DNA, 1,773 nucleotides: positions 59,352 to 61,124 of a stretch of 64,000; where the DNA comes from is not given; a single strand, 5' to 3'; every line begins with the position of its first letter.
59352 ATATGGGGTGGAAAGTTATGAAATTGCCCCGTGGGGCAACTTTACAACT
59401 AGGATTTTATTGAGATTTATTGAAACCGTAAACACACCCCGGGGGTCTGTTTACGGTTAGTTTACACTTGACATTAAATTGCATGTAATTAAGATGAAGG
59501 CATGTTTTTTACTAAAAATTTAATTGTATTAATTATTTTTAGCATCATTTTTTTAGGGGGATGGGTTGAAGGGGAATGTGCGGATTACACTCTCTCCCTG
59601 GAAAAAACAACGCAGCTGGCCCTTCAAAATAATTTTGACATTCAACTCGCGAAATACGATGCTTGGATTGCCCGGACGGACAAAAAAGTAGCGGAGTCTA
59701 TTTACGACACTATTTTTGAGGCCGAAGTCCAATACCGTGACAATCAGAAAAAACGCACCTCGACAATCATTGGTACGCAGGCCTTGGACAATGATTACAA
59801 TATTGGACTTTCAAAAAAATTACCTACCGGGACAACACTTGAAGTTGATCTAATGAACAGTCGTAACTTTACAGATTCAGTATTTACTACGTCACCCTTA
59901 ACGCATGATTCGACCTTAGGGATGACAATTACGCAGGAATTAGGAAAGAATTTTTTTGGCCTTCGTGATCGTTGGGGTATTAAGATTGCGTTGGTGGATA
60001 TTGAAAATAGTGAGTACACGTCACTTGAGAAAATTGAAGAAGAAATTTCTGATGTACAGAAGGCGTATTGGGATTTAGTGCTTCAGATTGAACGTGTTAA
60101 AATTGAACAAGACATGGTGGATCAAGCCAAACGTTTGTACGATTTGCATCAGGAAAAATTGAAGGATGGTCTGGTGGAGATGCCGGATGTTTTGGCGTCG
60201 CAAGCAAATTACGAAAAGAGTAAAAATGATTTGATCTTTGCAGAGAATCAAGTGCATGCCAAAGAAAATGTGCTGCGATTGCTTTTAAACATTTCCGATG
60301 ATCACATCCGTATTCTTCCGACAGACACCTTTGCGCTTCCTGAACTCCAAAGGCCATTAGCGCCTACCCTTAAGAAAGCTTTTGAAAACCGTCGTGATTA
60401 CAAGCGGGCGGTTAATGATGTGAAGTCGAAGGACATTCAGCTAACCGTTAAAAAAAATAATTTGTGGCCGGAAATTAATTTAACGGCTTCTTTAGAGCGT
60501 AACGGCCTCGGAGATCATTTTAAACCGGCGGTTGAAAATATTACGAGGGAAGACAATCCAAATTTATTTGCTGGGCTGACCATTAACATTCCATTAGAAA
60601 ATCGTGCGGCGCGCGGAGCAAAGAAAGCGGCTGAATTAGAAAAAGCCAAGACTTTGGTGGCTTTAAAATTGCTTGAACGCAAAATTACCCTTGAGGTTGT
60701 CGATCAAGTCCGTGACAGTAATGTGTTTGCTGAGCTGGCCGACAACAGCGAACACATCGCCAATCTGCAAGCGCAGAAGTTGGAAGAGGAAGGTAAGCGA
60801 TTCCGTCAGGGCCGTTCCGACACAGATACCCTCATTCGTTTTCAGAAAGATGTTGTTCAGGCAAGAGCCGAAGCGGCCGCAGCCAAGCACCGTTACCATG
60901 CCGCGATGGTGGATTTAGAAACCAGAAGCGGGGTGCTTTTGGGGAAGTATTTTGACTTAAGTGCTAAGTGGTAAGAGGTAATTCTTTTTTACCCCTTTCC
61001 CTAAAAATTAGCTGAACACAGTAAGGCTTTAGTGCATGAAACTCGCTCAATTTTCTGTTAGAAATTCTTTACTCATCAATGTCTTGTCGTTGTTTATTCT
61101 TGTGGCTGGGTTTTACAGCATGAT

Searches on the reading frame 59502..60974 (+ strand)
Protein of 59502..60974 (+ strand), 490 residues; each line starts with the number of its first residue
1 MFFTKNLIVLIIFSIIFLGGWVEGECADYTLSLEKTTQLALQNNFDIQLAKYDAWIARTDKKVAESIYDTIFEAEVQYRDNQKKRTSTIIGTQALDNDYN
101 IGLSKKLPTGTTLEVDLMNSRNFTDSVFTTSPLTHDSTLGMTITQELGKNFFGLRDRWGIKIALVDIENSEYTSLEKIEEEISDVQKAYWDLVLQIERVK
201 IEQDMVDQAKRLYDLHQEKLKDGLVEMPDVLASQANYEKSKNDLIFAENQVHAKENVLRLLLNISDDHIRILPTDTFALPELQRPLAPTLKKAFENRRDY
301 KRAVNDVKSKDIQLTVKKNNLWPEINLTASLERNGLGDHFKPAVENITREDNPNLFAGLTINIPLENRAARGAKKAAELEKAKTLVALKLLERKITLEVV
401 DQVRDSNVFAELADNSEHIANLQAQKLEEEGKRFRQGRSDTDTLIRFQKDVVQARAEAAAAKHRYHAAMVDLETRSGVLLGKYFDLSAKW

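Call 11: find_encoding_contigs(protein=window:59502-60974:+, flank=10000, max_places=10)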
Protein window:59502-60974:+ (490 aa): 1 contig read that carries it; 1 place shown.
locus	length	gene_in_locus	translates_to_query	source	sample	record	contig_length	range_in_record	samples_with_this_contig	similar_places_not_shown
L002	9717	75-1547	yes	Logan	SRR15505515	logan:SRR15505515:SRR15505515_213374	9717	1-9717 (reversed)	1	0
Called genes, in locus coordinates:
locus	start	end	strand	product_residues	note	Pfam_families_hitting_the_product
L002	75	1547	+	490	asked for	PF02321:OEP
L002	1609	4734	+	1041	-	PF00873:ACR_tran, PF02355:SecD_SecF_C (weak)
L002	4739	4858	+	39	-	-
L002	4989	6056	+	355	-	-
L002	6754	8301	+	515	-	PF17092:PCB_OB (faint), PF21710:Spt6_S1 (faint), PF00575:S1, PF23459:S1_RRP5 (faint), PF00575:S1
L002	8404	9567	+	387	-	PF00579:tRNA-synt_1b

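Call 26: find_homologous_proteins(query=window:59502-60974:+, max_evalue=1e-30)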
Query window:59502-60974:+ (490 aa): 342 proteins with E <= 1e-30 among 8000 candidates; the best 120 are listed.
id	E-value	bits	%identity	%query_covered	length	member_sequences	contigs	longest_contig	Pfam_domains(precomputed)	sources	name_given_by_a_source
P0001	0.0e+0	1074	100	100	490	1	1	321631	PF02321.24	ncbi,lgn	-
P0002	7.6e-198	676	65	97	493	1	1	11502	PF02321.24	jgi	-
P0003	9.0e-198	676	68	93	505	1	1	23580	PF02321.24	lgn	-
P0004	1.4e-197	675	64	99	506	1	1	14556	PF02321.24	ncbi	-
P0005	1.5e-196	672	67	94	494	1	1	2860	PF02321.24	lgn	-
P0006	1.4e-193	662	64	98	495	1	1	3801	PF02321.24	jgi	-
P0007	2.4e-192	658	63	97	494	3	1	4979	PF02321.24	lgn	-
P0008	3.0e-192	658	64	98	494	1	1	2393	PF02321.24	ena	-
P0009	3.4e-192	657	63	99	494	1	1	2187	PF02321.24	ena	-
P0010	9.7e-192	656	64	93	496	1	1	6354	PF02321.24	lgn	-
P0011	1.3e-191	656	63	97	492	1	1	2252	PF02321.24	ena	-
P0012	7.2e-191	653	61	99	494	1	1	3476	PF02321.24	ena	-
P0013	3.4e-190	651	65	93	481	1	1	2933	PF02321.24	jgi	jgi:outer membrane protein TolC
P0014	4.5e-190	650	63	98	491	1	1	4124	PF02321.24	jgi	-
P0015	3.0e-189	648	62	97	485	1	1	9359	PF02321.24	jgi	-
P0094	1.9e-157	543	54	99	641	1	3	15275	PF01047.29,PF02321.24,PF12802.14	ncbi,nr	ncbi:MAG: TolC family protein [Candidatus Omnitrophica bacterium]|nr:TolC family protein [Candidatus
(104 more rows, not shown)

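Call 27: find_encoding_contigs(protein=P0003, flank=5000, max_places=2)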
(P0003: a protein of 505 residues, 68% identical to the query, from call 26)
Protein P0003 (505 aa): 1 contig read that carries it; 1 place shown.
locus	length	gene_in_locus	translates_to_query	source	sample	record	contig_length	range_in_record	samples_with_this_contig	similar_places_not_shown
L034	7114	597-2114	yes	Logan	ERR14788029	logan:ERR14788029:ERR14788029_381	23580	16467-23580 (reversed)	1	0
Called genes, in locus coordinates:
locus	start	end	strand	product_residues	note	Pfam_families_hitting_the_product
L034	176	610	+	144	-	PF01047:MarR, PF12802:MarR_2, PF13463:HTH_27 (weak), PF01325:Fe_dep_repress (weak), PF13412:HTH_24 (weak)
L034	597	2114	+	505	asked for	PF02321:OEP (weak)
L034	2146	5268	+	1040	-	PF00873:ACR_tran, PF03176:MMPL (faint), PF02355:SecD_SecF_C (weak)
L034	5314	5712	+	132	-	-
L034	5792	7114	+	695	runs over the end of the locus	PF17191:RecG_wedge, PF01336:tRNA_anti-codon, PF04851:ResIII, PF00270:DEAD, PF00271:Helicase_C, PF22590:Cas3-like_C_2 (weak), PF19833:RecG_dom3_C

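Call 28: find_encoding_contigs(protein=P0004, flank=5000, max_places=2)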
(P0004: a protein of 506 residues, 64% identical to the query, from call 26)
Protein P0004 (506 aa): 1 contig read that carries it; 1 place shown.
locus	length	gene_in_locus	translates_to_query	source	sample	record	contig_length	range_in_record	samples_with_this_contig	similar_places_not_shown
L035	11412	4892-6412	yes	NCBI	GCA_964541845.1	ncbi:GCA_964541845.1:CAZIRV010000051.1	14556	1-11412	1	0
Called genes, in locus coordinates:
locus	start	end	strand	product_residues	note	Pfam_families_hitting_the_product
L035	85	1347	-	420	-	PF00665:rve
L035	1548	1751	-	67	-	-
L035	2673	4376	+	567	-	PF00682:HMGL-like, PF22615:IPMS_D2, PF08502:LeuA_dimer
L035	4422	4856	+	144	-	PF12802:MarR_2, PF13463:HTH_27 (weak), PF01047:MarR, PF22166:WHD_ArnR1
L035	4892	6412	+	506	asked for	PF02321:OEP (weak)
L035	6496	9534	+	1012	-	PF00873:ACR_tran, PF02355:SecD_SecF_C (weak)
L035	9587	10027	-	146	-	-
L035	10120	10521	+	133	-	-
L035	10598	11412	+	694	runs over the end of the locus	PF17191:RecG_wedge, PF01336:tRNA_anti-codon, PF04851:ResIII, PF00270:DEAD, PF00271:Helicase_C, PF22590:Cas3-like_C_2 (weak), PF19833:RecG_dom3_C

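Call 29: find_encoding_contigs(protein=P0002, flank=5000, max_places=2)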
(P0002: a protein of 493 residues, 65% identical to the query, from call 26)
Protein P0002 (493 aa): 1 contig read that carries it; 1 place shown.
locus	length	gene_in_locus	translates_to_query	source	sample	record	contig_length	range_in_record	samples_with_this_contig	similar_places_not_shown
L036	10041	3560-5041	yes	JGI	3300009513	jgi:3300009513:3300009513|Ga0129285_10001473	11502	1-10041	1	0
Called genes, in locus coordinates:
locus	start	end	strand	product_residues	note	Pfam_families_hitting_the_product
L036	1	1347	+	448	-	?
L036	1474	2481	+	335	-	PF05170:AsmA, PF05359:DUF748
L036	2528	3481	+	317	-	PF02423:OCD_Mu_crystall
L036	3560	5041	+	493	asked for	PF02321:OEP (weak)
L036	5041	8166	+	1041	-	PF00873:ACR_tran, PF02355:SecD_SecF_C (weak)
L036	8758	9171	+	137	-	-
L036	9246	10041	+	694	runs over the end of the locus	PF17191:RecG_wedge, PF01336:tRNA_anti-codon (weak), PF04851:ResIII, PF00270:DEAD, PF00271:Helicase_C, PF22590:Cas3-like_C_2 (faint), PF19833:RecG_dom3_C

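Call 58: find_encoding_contigs(protein=P0094, flank=3000, max_places=3)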
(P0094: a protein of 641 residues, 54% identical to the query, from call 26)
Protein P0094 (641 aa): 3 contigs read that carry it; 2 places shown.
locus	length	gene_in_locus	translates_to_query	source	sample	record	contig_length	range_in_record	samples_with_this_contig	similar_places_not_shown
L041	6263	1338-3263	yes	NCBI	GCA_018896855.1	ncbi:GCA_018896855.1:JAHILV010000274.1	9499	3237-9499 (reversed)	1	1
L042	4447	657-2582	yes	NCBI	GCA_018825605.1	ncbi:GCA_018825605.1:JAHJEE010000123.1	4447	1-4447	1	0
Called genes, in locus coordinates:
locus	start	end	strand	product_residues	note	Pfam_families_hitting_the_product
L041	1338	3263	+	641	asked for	PF01047:MarR, PF12802:MarR_2 (weak), PF02321:OEP (faint)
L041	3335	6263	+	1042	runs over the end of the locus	PF00873:ACR_tran, PF02355:SecD_SecF_C (faint)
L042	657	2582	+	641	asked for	PF01047:MarR, PF12802:MarR_2 (weak), PF02321:OEP (faint)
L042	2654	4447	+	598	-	PF00873:ACR_tran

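Call 65: search_protein_families(library=pfam, proteins=[L002:4739-4858:+, L002:4989-6056:+], max_evalue=0.0001)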
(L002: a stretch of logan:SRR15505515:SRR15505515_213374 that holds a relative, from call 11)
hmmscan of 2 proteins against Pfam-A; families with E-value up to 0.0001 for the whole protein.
L002:4739-4858:+ (39 aa): 0 families

L002:4989-6056:+ (355 aa): 0 families
